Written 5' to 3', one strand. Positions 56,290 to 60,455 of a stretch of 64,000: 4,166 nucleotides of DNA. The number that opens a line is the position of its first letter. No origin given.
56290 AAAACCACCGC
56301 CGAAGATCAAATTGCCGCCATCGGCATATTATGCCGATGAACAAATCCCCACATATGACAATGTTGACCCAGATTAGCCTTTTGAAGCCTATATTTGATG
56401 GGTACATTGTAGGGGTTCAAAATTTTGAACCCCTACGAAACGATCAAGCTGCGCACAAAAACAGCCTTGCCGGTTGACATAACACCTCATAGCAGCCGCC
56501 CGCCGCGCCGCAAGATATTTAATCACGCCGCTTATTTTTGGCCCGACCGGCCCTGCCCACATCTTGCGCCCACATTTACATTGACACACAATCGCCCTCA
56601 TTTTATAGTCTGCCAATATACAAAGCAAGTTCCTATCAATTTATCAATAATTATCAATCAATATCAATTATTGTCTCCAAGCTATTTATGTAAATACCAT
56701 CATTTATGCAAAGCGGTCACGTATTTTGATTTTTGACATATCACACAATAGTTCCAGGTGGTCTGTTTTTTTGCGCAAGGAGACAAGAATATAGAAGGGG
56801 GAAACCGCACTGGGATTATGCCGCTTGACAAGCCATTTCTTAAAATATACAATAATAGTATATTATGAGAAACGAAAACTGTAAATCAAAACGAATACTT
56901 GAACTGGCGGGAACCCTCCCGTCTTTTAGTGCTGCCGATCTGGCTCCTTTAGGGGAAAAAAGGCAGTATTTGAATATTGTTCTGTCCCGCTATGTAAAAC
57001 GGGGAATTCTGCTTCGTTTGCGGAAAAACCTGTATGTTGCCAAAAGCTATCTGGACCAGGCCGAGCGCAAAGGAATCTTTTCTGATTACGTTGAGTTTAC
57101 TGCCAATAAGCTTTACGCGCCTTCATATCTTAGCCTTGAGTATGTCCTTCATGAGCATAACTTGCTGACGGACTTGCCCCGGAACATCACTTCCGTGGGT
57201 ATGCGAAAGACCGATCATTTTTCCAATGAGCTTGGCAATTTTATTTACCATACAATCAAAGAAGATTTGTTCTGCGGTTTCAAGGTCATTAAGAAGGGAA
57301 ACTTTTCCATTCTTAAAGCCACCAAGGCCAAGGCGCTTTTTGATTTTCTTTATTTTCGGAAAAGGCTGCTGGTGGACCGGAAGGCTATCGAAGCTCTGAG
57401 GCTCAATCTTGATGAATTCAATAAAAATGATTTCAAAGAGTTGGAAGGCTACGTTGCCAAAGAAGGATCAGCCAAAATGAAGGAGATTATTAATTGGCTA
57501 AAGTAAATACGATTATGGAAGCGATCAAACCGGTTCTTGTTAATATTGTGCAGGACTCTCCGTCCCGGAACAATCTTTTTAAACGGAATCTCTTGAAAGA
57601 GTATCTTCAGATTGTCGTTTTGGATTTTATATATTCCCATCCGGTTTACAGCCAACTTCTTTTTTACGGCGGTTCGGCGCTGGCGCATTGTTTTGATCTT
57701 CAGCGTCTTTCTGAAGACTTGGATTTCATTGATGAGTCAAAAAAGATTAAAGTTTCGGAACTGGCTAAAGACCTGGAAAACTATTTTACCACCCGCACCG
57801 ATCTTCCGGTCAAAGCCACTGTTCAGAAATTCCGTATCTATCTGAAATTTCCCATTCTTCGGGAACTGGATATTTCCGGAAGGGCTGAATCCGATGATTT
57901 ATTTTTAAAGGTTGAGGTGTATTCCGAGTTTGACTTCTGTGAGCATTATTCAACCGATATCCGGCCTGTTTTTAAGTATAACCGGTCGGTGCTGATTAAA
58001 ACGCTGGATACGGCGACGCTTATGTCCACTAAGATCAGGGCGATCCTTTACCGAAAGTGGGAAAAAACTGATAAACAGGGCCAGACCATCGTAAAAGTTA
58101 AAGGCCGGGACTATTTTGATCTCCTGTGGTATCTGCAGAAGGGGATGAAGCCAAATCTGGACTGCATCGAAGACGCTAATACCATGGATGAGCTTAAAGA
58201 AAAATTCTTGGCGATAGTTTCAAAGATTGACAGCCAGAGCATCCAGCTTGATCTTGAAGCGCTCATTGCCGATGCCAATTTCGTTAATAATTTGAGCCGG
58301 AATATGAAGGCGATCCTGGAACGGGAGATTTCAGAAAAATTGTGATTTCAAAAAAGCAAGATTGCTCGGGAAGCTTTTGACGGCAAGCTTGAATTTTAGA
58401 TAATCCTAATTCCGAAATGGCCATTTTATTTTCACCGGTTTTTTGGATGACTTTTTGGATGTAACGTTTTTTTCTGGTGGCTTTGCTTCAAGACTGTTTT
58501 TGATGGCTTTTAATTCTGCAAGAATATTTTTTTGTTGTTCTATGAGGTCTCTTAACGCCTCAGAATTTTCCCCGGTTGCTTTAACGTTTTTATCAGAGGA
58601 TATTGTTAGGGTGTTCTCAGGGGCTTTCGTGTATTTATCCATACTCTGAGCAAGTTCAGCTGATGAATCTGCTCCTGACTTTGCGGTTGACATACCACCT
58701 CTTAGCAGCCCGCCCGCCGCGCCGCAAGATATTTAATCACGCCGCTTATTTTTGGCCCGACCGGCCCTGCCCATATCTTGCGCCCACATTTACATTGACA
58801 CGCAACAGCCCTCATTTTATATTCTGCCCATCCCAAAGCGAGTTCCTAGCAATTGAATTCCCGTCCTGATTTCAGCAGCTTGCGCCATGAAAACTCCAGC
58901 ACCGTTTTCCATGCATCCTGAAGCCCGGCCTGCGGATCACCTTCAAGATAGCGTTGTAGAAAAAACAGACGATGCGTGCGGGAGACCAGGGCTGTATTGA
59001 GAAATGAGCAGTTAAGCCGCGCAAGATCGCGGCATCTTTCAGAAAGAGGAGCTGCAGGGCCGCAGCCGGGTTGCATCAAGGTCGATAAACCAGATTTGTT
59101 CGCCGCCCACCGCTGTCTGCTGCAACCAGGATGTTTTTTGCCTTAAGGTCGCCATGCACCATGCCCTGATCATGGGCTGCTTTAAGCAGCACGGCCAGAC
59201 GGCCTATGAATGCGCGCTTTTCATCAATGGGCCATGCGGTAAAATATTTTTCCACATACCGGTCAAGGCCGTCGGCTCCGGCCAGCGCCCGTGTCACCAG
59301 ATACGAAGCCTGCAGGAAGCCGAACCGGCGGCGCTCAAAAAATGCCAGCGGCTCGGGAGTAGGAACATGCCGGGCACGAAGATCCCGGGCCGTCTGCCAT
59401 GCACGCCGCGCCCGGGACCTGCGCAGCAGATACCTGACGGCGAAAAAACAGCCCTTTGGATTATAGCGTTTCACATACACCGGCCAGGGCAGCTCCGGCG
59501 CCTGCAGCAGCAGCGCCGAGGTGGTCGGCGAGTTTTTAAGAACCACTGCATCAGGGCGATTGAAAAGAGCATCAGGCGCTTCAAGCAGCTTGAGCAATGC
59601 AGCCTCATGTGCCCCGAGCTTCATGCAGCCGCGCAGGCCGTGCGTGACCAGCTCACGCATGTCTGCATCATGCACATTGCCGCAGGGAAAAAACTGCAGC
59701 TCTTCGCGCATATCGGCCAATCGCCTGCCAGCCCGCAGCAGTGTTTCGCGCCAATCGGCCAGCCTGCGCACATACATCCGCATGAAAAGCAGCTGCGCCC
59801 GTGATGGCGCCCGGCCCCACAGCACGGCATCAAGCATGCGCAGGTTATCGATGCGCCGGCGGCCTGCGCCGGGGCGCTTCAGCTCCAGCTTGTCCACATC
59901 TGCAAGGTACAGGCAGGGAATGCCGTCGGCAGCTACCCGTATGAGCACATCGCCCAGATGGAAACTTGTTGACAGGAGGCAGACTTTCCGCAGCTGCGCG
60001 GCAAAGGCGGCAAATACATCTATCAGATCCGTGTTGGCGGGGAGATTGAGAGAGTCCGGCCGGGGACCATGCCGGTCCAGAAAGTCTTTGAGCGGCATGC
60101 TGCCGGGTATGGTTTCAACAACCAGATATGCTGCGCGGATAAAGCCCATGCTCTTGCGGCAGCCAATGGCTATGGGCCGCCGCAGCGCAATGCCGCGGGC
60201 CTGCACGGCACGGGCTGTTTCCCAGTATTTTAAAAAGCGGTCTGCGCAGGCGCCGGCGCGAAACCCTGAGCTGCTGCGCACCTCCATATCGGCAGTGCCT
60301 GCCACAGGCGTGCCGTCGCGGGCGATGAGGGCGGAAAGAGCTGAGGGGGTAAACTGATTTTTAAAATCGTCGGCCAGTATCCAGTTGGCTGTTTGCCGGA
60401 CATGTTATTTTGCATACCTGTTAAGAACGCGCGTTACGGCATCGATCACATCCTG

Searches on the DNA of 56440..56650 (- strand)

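Call 10: search_dna_similar(query=window:56440-56650:-, collection=plasmids, mode=distant)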
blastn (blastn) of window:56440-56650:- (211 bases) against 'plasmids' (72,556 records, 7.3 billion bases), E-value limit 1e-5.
No match.

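Call 11: search_dna_similar(query=window:56440-56650:-, collection=phages, mode=distant)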
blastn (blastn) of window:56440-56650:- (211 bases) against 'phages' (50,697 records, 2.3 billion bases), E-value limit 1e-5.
No match.

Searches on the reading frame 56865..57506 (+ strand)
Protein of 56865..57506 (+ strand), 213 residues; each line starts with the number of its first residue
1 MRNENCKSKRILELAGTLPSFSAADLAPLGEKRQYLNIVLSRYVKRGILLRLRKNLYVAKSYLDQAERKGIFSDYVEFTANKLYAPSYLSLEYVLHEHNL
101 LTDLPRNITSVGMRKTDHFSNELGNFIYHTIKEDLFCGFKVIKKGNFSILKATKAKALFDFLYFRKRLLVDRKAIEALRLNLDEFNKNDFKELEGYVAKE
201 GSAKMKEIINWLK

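Call 25: search_protein_families(library=pfam, proteins=[window:56865-57506:+], max_evalue=0.01)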
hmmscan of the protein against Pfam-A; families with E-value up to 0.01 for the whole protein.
window:56865-57506:+ (213 aa): 1 family
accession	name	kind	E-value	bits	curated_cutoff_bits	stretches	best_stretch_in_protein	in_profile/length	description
PF13338.12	AbiEi_4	-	5.9e-05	23.5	25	1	10-58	2-47/49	Transcriptional regulator, AbiEi antitoxin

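Call 54: find_encoding_contigs(protein=window:56865-57506:+, flank=6000, max_places=6)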
Protein window:56865-57506:+ (213 aa): no gene with exactly this product is on record in the collection.

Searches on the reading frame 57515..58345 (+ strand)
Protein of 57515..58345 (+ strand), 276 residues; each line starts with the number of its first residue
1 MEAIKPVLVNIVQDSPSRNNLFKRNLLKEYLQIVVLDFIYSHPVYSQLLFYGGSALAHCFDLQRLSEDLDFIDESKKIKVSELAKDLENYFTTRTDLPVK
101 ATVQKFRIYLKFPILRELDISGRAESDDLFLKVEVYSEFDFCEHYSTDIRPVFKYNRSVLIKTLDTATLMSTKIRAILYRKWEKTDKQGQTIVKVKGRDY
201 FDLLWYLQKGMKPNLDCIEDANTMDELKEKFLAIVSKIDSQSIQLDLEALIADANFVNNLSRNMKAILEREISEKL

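Call 25: search_protein_families(library=pfam, proteins=[window:57515-58345:+], max_evalue=0.01)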
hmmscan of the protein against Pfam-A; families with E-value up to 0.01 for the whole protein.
window:57515-58345:+ (276 aa): 1 family
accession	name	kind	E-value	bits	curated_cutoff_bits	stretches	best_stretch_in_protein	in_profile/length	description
PF08843.17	AbiEii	-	7.3e-17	62.5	22.5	1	46-240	13-192/238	Nucleotidyl transferase AbiEii toxin, Type IV TA system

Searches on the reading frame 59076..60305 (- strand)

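Call 65: search_protein_families(library=pfam, proteins=[window:59076-60305:-], max_evalue=0.00001)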
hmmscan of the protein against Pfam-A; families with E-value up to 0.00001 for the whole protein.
window:59076-60305:- (409 aa): 1 family
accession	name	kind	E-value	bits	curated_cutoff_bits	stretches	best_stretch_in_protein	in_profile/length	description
PF06293.20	Kdo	-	3.5e-23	82.6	21.3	1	290-402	49-160/207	Lipopolysaccharide kinase (Kdo/WaaP) family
